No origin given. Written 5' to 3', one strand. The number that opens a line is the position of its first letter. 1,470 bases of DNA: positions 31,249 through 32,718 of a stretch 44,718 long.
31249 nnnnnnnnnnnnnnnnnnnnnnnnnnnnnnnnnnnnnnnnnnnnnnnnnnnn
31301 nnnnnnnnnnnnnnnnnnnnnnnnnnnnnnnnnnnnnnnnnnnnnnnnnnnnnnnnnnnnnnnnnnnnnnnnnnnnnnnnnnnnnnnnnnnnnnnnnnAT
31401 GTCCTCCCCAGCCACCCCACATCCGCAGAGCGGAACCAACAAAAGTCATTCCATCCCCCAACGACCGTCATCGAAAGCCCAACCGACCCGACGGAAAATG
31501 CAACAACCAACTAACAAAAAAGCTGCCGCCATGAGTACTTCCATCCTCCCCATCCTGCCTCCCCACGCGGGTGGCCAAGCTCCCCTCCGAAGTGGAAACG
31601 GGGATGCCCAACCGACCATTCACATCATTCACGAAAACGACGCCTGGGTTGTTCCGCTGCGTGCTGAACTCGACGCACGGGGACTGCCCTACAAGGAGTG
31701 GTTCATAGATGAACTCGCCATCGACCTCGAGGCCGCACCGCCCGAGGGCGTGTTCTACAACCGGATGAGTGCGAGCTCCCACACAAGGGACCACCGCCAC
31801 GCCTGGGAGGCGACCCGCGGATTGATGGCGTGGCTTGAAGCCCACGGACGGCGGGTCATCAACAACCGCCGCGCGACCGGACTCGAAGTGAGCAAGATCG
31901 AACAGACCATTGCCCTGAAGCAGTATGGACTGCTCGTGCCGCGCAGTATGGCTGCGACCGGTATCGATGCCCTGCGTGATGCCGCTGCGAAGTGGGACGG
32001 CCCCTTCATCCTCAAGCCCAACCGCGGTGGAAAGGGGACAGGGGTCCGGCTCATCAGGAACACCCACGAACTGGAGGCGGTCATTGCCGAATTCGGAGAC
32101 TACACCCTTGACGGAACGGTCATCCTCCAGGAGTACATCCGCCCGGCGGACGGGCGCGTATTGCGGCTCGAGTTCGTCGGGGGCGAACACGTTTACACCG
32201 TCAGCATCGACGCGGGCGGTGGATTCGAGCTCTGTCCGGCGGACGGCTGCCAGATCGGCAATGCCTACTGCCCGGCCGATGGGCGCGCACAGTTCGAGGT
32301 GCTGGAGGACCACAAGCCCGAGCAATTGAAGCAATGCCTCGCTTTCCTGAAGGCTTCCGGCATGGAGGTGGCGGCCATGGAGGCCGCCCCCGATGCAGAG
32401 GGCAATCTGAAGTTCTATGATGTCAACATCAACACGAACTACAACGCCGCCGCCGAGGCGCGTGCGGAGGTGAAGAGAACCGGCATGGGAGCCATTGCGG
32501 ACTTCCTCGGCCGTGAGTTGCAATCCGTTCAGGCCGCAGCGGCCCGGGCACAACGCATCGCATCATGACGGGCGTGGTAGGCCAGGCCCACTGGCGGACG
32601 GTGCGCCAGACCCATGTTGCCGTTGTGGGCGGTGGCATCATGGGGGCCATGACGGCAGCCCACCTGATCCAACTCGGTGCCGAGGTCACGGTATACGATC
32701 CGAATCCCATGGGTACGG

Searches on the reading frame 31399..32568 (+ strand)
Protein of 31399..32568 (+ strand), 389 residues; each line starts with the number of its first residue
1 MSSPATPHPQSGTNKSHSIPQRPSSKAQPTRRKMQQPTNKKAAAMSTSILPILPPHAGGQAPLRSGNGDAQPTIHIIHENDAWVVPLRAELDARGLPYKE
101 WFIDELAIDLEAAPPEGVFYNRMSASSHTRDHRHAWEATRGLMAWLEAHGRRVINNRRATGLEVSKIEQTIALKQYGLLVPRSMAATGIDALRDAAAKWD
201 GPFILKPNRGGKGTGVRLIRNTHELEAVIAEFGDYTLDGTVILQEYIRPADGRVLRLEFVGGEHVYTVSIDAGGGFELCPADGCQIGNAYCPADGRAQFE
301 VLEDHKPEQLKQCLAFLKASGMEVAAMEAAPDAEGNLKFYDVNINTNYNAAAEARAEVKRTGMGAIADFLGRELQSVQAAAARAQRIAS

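Call 9: search_protein_families(library=pfam, proteins=[window:31399-32568:+])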
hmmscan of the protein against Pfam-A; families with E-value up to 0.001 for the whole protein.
window:31399-32568:+ (389 aa): 2 families
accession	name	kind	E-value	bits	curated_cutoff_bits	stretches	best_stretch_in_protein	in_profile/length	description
PF02222.28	ATP-grasp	-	1.1e-05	25.6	27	1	172-245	2-74/179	ATP-grasp domain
PF08443.16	RimK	-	3.4e-05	24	21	1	175-269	13-104/188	RimK-like ATP-grasp domain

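Call 15: find_homologous_proteins(query=window:31531-32568:+, max_evalue=1e-20)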
Query window:31531-32568:+ (345 aa): 7725 proteins with E <= 1e-20 among 8000 candidates; the best 120 are listed.
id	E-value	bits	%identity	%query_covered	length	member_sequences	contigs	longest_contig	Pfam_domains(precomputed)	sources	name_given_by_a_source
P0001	1.7e-225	765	98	100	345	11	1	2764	PF02222.28,PF08443.17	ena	-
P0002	6.4e-190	648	83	96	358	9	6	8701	PF02222.28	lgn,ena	-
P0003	7.6e-186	635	81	100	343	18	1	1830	PF02222.28,PF08443.17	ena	-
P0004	3.4e-184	630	85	93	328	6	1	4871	-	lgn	-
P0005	1.3e-178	611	79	97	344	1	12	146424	PF02222.28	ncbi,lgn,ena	-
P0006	2.0e-178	611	77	100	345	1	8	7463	PF02222.28,PF08443.17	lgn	-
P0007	1.4e-175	601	79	95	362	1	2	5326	-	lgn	-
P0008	1.2e-171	588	79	95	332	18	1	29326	PF02222.28,PF08443.17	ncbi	-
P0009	1.0e-159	549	74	92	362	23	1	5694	-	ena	-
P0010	2.2e-157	542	71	95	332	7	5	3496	-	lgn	-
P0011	3.2e-157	541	70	95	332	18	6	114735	-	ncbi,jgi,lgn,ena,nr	ncbi:hypothetical protein N9C70_00415 [Flavobacteriales bacterium]|jgi:hypothetical protein|nr:hypot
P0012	1.8e-156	538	70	95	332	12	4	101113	PF02222.28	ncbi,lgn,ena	-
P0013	5.0e-155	534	70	93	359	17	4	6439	-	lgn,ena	-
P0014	2.0e-154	532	74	89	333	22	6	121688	PF02222.28,PF08443.17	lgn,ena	-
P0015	8.2e-153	526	68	96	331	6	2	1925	-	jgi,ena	-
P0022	5.4e-147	507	74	86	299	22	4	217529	PF02222.28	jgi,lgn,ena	-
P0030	4.5e-120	419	59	89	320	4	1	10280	PF08443.17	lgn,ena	-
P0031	3.6e-117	409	59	92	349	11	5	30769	-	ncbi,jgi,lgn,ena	jgi:hypothetical protein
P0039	3.7e-101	357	55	87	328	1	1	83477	PF08443.17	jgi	jgi:biotin carboxylase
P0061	2.1e-97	344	52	89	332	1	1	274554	-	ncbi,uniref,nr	ncbi:RimK family alpha-L-glutamate ligase [Thioalkalivibrio sp. XN279]|uniref:ATP-grasp domain-conta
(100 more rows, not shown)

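Call 16: find_encoding_contigs(protein=P0002, flank=3500, max_places=3)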
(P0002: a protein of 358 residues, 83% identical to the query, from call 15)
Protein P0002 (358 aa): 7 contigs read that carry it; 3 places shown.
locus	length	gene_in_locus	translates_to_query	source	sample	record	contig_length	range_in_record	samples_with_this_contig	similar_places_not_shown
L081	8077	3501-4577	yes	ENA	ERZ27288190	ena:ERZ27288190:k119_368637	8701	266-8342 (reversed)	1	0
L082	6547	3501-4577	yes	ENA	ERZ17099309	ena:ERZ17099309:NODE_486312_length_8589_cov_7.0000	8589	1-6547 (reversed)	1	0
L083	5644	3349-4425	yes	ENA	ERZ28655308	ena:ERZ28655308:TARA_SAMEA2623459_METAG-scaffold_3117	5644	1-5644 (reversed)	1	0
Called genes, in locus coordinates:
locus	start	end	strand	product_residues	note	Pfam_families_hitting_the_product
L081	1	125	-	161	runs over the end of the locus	?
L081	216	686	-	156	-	PF08534:Redoxin, PF00578:AhpC-TSA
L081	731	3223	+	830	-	PF17764:PriA_3primeBD, PF00270:DEAD, PF04851:ResIII, PF18319:Zn_ribbon_PriA, PF00271:Helicase_C, PF18074:PriA_C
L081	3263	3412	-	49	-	-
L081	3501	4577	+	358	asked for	PF02222:ATP-grasp (weak)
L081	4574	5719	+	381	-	PF07992:Pyr_redox_2 (faint), PF01266:DAO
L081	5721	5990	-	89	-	-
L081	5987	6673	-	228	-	PF01168:Ala_racemase_N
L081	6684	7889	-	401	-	PF06245:DUF1015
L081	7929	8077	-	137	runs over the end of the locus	?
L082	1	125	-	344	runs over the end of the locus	PF00154:RecA_N, PF06745:ATPase (weak), PF08423:Rad51, PF27531:MT3502_N (weak), PF21096:RecA_C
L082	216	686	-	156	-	PF08534:Redoxin, PF00578:AhpC-TSA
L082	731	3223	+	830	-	PF17764:PriA_3primeBD, PF00270:DEAD, PF04851:ResIII, PF18319:Zn_ribbon_PriA, PF00271:Helicase_C, PF18074:PriA_C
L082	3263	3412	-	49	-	-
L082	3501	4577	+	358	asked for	PF02222:ATP-grasp (weak)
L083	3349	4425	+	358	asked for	PF02222:ATP-grasp (weak)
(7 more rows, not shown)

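Call 17: find_encoding_contigs(protein=P0005, flank=3500, max_places=3)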
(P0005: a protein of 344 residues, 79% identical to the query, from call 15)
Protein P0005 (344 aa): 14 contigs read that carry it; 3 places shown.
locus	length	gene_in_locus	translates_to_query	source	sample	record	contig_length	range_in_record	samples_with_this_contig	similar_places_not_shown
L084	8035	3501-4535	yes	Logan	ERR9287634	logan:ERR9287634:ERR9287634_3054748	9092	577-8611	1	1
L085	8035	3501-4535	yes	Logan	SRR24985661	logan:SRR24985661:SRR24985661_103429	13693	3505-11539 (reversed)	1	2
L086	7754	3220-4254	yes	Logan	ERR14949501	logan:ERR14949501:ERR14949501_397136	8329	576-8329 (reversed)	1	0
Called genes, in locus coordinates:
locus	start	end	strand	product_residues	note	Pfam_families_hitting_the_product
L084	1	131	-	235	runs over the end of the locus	?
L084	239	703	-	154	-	PF08534:Redoxin, PF00578:AhpC-TSA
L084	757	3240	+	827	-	PF17764:PriA_3primeBD, PF00270:DEAD, PF04851:ResIII, PF18319:Zn_ribbon_PriA, PF00271:Helicase_C (weak), PF18074:PriA_C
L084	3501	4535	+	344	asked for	PF02222:ATP-grasp (weak)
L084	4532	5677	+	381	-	PF07992:Pyr_redox_2 (faint), PF01266:DAO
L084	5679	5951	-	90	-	-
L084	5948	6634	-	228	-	PF01168:Ala_racemase_N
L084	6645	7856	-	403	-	PF06245:DUF1015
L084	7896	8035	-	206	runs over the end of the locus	?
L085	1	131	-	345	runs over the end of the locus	PF00154:RecA_N, PF06745:ATPase (weak), PF08423:Rad51, PF27531:MT3502_N (weak), PF21096:RecA_C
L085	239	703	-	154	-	PF08534:Redoxin, PF00578:AhpC-TSA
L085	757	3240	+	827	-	PF17764:PriA_3primeBD, PF00270:DEAD, PF04851:ResIII, PF18319:Zn_ribbon_PriA, PF00271:Helicase_C (weak), PF18074:PriA_C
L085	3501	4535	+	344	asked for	PF02222:ATP-grasp (weak)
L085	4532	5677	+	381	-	PF07992:Pyr_redox_2 (faint), PF01266:DAO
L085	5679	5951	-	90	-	-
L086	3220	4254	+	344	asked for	PF02222:ATP-grasp (weak)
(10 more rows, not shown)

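Call 18: find_encoding_contigs(protein=P0011, flank=3500, max_places=3)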
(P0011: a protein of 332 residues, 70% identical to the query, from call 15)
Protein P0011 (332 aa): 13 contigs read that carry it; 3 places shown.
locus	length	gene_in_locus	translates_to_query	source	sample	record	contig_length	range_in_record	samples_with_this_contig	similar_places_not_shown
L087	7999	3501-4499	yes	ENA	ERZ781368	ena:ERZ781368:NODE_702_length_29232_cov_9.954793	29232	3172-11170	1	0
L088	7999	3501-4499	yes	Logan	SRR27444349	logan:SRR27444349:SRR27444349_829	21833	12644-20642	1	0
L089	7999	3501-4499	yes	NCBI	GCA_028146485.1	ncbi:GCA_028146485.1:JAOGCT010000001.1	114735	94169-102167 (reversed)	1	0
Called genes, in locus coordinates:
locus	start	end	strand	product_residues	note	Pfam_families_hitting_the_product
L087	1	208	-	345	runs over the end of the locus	PF00154:RecA_N, PF06745:ATPase (weak), PF08423:Rad51, PF27531:MT3502_N (weak), PF21096:RecA_C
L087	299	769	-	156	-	PF08534:Redoxin, PF00578:AhpC-TSA, PF13911:AhpC-TSA_2 (weak)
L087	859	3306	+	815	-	PF17764:PriA_3primeBD, PF00270:DEAD, PF04851:ResIII, PF18319:Zn_ribbon_PriA, PF00271:Helicase_C, PF18074:PriA_C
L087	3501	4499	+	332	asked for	-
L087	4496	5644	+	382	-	PF01266:DAO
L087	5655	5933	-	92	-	-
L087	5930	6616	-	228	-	PF01168:Ala_racemase_N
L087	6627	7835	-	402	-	PF06245:DUF1015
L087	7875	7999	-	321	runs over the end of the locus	PF00389:2-Hacid_dh, PF02826:2-Hacid_dh_C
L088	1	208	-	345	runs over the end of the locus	PF00154:RecA_N, PF06745:ATPase (weak), PF08423:Rad51, PF27531:MT3502_N (weak), PF21096:RecA_C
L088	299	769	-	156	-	PF08534:Redoxin, PF00578:AhpC-TSA, PF13911:AhpC-TSA_2 (weak)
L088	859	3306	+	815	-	PF17764:PriA_3primeBD, PF00270:DEAD, PF04851:ResIII, PF18319:Zn_ribbon_PriA, PF00271:Helicase_C, PF18074:PriA_C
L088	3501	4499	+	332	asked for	-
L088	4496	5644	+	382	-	PF01266:DAO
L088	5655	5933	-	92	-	-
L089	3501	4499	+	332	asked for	-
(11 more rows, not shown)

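Call 19: find_encoding_contigs(protein=P0014, flank=3500, max_places=3)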
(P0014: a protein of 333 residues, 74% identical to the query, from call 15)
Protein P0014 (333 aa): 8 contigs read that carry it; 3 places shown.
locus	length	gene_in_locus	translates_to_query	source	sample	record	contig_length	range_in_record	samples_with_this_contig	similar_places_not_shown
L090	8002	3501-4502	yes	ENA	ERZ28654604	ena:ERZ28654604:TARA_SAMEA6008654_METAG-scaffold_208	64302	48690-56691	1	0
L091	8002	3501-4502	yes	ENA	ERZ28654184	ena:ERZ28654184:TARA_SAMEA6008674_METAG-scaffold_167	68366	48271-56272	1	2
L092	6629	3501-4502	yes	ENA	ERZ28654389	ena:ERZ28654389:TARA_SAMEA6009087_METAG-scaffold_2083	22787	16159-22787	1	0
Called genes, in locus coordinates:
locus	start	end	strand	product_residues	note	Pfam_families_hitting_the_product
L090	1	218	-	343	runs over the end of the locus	PF00154:RecA_N, PF06745:ATPase (weak), PF08423:Rad51, PF27531:MT3502_N (weak), PF21096:RecA_C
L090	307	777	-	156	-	PF08534:Redoxin, PF00578:AhpC-TSA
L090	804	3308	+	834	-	PF17764:PriA_3primeBD, PF00270:DEAD, PF04851:ResIII, PF18319:Zn_ribbon_PriA, PF00271:Helicase_C, PF18074:PriA_C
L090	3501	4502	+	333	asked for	PF02222:ATP-grasp (weak), PF08443:RimK (weak)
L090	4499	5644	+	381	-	PF01266:DAO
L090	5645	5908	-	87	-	-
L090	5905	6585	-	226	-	PF01168:Ala_racemase_N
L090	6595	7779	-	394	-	PF06245:DUF1015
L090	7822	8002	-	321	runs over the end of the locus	PF00389:2-Hacid_dh, PF02826:2-Hacid_dh_C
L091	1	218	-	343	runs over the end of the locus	PF00154:RecA_N, PF06745:ATPase (weak), PF08423:Rad51, PF27531:MT3502_N (weak), PF21096:RecA_C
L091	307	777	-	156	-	PF08534:Redoxin, PF00578:AhpC-TSA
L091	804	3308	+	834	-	PF17764:PriA_3primeBD, PF00270:DEAD, PF04851:ResIII, PF18319:Zn_ribbon_PriA, PF00271:Helicase_C, PF18074:PriA_C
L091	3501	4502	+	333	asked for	PF02222:ATP-grasp (weak), PF08443:RimK (weak)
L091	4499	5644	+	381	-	PF01266:DAO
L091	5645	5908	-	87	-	-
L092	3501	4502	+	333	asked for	PF02222:ATP-grasp (weak), PF08443:RimK (weak)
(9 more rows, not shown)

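Call 21: find_encoding_contigs(protein=P0008, flank=3500, max_places=1)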
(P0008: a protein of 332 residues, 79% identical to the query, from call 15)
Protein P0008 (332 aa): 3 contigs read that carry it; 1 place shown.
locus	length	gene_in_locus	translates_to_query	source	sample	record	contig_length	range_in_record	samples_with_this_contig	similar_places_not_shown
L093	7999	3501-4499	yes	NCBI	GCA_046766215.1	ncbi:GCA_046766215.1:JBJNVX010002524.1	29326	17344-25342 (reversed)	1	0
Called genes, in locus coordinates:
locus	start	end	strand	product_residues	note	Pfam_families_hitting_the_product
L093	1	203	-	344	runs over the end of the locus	PF00154:RecA_N, PF06745:ATPase (weak), PF08423:Rad51, PF27531:MT3502_N (weak), PF21096:RecA_C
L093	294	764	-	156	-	PF08534:Redoxin, PF00578:AhpC-TSA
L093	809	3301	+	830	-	PF17764:PriA_3primeBD, PF00270:DEAD, PF04851:ResIII, PF18319:Zn_ribbon_PriA, PF00271:Helicase_C, PF18074:PriA_C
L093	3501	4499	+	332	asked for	PF02222:ATP-grasp (weak), PF08443:RimK (weak)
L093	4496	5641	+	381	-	PF01266:DAO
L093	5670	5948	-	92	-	-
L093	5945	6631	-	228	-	PF01168:Ala_racemase_N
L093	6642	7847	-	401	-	PF06245:DUF1015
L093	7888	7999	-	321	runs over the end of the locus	PF00389:2-Hacid_dh, PF02826:2-Hacid_dh_C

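Call 22: find_encoding_contigs(protein=P0012, flank=3500, max_places=1)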
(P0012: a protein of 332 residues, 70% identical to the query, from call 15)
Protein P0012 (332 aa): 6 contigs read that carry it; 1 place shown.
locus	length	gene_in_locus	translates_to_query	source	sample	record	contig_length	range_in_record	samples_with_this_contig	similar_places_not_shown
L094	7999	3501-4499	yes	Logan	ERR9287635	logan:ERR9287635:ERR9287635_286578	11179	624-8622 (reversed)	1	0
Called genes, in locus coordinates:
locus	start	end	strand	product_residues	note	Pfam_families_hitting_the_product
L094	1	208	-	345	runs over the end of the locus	PF00154:RecA_N, PF06745:ATPase (weak), PF08423:Rad51, PF27531:MT3502_N (weak), PF21096:RecA_C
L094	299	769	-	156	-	PF08534:Redoxin, PF00578:AhpC-TSA, PF13911:AhpC-TSA_2 (weak)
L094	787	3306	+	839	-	PF17764:PriA_3primeBD, PF00270:DEAD, PF04851:ResIII, PF18319:Zn_ribbon_PriA, PF00271:Helicase_C (weak), PF18074:PriA_C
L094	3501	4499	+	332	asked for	PF02222:ATP-grasp (weak)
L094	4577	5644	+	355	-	PF01266:DAO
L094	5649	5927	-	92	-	-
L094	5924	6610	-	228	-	PF01168:Ala_racemase_N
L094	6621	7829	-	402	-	PF06245:DUF1015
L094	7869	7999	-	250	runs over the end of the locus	?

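Call 23: find_encoding_contigs(protein=P0022, flank=3500, max_places=1)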
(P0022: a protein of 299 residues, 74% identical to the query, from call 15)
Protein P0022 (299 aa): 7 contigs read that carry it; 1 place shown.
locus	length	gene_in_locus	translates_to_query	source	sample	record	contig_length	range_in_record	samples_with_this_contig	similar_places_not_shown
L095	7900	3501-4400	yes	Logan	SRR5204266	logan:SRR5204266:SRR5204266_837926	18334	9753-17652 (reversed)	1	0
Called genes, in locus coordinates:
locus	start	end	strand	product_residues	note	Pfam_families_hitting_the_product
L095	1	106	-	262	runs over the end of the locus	?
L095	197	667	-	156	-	PF08534:Redoxin, PF00578:AhpC-TSA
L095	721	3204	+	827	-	PF17764:PriA_3primeBD, PF00270:DEAD, PF04851:ResIII, PF18319:Zn_ribbon_PriA, PF00271:Helicase_C, PF18074:PriA_C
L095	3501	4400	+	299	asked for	PF02222:ATP-grasp (weak)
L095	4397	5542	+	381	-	PF01266:DAO, PF13450:NAD_binding_8 (weak)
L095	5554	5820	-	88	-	-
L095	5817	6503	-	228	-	PF01168:Ala_racemase_N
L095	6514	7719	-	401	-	PF06245:DUF1015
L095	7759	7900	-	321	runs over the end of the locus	PF00389:2-Hacid_dh, PF02826:2-Hacid_dh_C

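Call 24: find_encoding_contigs(protein=P0031, flank=3500, max_places=2)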
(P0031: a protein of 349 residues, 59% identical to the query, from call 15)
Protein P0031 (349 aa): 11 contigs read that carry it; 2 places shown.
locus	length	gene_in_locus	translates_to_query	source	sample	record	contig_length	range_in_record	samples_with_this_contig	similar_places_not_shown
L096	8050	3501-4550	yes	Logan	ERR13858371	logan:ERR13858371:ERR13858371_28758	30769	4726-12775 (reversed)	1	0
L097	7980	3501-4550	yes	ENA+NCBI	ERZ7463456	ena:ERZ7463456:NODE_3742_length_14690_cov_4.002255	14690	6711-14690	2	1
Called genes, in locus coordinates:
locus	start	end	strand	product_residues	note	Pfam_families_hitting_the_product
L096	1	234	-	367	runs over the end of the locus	PF00154:RecA_N, PF06745:ATPase, PF08423:Rad51, PF27531:MT3502_N (weak), PF21096:RecA_C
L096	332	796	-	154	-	PF08534:Redoxin, PF00578:AhpC-TSA, PF13911:AhpC-TSA_2 (weak)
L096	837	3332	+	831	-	PF17764:PriA_3primeBD, PF00270:DEAD, PF04851:ResIII, PF22590:Cas3-like_C_2 (faint), PF18319:Zn_ribbon_PriA, PF00271:Helicase_C (weak), PF18074:PriA_C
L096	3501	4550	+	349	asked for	-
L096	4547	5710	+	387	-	PF01266:DAO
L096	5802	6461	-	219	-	PF01168:Ala_racemase_N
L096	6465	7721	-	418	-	PF06245:DUF1015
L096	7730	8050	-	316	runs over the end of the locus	PF00389:2-Hacid_dh, PF02826:2-Hacid_dh_C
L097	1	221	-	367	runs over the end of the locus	PF00154:RecA_N, PF06745:ATPase, PF08423:Rad51, PF27531:MT3502_N (weak), PF21096:RecA_C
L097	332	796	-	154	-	PF08534:Redoxin, PF00578:AhpC-TSA, PF13911:AhpC-TSA_2 (weak)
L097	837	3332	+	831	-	PF17764:PriA_3primeBD, PF00270:DEAD, PF04851:ResIII, PF22590:Cas3-like_C_2 (faint), PF18319:Zn_ribbon_PriA, PF00271:Helicase_C (weak), PF18074:PriA_C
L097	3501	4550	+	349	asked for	-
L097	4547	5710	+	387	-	PF01266:DAO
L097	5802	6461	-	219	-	PF01168:Ala_racemase_N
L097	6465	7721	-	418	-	PF06245:DUF1015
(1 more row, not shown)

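Call 26: find_encoding_contigs(protein=P0030, flank=3500, max_places=1)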
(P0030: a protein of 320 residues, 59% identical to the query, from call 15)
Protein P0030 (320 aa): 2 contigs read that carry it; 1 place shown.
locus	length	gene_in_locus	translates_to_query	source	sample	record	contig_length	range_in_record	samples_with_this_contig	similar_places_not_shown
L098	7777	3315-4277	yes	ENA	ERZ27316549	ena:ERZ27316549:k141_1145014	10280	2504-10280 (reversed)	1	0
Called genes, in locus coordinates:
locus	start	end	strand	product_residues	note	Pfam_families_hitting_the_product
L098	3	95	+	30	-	?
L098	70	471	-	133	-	PF00578:AhpC-TSA, PF08534:Redoxin, PF13911:AhpC-TSA_2 (weak)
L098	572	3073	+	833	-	PF17764:PriA_3primeBD, PF00270:DEAD, PF04851:ResIII, PF22590:Cas3-like_C_2 (faint), PF18319:Zn_ribbon_PriA, PF00271:Helicase_C, PF18074:PriA_C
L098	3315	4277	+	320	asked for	PF08443:RimK (weak)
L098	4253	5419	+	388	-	PF01266:DAO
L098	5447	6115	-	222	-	PF01168:Ala_racemase_N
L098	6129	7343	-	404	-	PF06245:DUF1015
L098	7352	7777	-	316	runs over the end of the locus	PF00389:2-Hacid_dh, PF02826:2-Hacid_dh_C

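Call 27: find_encoding_contigs(protein=P0039, flank=3500, max_places=1)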
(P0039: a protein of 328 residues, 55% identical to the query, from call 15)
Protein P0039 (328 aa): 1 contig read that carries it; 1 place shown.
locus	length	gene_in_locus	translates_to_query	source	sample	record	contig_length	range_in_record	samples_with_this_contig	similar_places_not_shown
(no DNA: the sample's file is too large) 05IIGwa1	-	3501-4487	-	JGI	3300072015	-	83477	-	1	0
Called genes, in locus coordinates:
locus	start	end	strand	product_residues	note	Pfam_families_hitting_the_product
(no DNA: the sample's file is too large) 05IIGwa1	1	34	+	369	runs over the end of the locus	PF02653:BPD_transp_2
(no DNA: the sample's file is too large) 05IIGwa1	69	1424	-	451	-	PF02812:ELFV_dehydrog_N, PF00208:ELFV_dehydrog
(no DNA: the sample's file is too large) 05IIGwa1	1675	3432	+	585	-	PF01235:Na_Ala_symp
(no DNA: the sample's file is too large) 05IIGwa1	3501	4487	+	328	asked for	PF08443:RimK (weak)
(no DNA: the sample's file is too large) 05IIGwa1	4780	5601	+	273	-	PF02517:Rce1-like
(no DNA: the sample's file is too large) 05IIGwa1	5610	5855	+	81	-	-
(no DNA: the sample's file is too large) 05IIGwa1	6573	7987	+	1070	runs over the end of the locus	-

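Call 28: find_encoding_contigs(protein=P0061, flank=3500, max_places=1)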
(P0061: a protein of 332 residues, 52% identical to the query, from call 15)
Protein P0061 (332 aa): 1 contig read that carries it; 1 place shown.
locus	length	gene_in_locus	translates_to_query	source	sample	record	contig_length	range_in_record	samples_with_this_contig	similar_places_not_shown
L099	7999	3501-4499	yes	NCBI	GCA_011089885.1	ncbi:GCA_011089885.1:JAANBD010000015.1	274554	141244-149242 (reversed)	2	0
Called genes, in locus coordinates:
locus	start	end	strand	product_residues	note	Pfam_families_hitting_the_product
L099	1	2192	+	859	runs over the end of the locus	PF00246:Peptidase_M14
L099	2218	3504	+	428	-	PF09619:YscW, PF09864:MliC (weak), PF03724:META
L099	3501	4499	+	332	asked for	-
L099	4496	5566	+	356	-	PF01497:Peripla_BP_2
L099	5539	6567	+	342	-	PF01032:FecCD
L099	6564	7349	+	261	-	PF02463:SMC_N (faint), PF00005:ABC_tran, PF13304:AAA_21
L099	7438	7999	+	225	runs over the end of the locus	PF04391:DUF533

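Call 31: search_protein_families(library=ncbifam, proteins=[window:31531-32568:+], max_evalue=0.01)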
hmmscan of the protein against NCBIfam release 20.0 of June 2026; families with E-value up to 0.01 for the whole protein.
window:31531-32568:+ (345 aa): 20 families
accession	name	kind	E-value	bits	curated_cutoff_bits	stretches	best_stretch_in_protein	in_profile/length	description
TIGR00768.1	rimK_fam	subfamily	9.4e-18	64.5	143.4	1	43-225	16-192/276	RimK family alpha-L-glutamate ligase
TIGR02144.1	LysX_arch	equivalog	3e-11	43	275.6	1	46-223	18-190/281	lysine biosynthesis protein LysX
NF040720.1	MptN_Meth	equivalog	5e-08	32.3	350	1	100-220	80-199/291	tetrahydromethanopterin:alpha-L-glutamate ligase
TIGR04356.1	grasp_GAK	hypoth_equivalog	2.9e-07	29.9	300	1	98-223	76-197/287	GAK system ATP-grasp enzyme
NF002378.0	PRK01372.1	subfamily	7.4e-07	28.2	243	1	115-229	94-202/305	D-alanine--D-alanine ligase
NF002563.0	PRK02186.1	subfamily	1.1e-06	27.2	625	1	114-207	100-192/890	argininosuccinate lyase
TIGR04187.1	GRASP_SAV_5884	subfamily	2.2e-06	27.1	350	1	83-307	83-295/312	ATP-grasp ribosomal peptide maturase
NF004680.0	PRK06019.1-6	equivalog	5e-06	25.5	327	1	83-189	81-185/405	5-(carboxyamino)imidazole ribonucleotide synthase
NF009402.0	PRK12767.1-1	equivalog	1.6e-05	23.9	218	1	109-207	103-197/329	carbamoyl phosphate synthase-like protein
TIGR01161.1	purK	equivalog_domain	1.9e-05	24.1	318.4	1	102-202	79-177/362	5-(carboxyamino)imidazole ribonucleotide synthase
TIGR02068.2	cya_phycin_syn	equivalog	2.5e-05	22.5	850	1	124-211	216-302/862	cyanophycin synthetase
NF009110.0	PRK12458.1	subfamily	4.4e-05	22.6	408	1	129-221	142-232/349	glutathione synthetase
NF003573.0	PRK05246.1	equivalog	0.0002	20.3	272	1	102-221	105-219/316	glutathione synthase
NF007764.0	PRK10446.1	equivalog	0.00022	20.6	331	1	133-226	111-203/300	30S ribosomal protein S6--L-glutamate ligase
TIGR01205.1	D_ala_D_alaTIGR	subfamily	0.00055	19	245.65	1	149-207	140-195/318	D-alanine--D-alanine ligase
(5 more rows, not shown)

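Call 32: search_solved_structures(query=window:31531-32568:+, max_evalue=0.01)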
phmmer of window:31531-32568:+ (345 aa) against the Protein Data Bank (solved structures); distinct sequences matched with E-value up to 0.01: 10.
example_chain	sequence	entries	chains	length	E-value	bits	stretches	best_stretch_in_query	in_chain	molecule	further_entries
7drm_A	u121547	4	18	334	0.00084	21.7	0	98-171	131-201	ATP-grasp domain-containing protein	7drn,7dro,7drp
3r23_A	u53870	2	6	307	0.0023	20.3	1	114-206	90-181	D-alanine--D-alanine ligase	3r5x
5zct_A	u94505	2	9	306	0.0031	19.8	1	111-225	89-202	Ribosomal protein S6--L-glutamate ligase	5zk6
4iwx_A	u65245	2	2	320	0.0034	19.7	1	113-225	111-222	Ribosomal protein S6 modification protein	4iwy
3ouu_A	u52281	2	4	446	0.0043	19.4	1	132-217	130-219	Biotin carboxylase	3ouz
2yrw_A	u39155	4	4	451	0.0043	19.3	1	97-227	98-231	Phosphoribosylglycinamide synthetase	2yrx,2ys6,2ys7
7qys_A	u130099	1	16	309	0.0048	19.2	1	115-223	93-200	Probable alpha-L-glutamate ligase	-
1vkz_A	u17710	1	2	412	0.0058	18.9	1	116-236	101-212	Phosphoribosylamine--glycine ligase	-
3vpb_A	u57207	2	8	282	0.0069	18.7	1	100-219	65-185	Putative acetylornithine deacetylase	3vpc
3vpd_A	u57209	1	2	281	0.0098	18.2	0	47-221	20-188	Ribosomal protein S6 modification protein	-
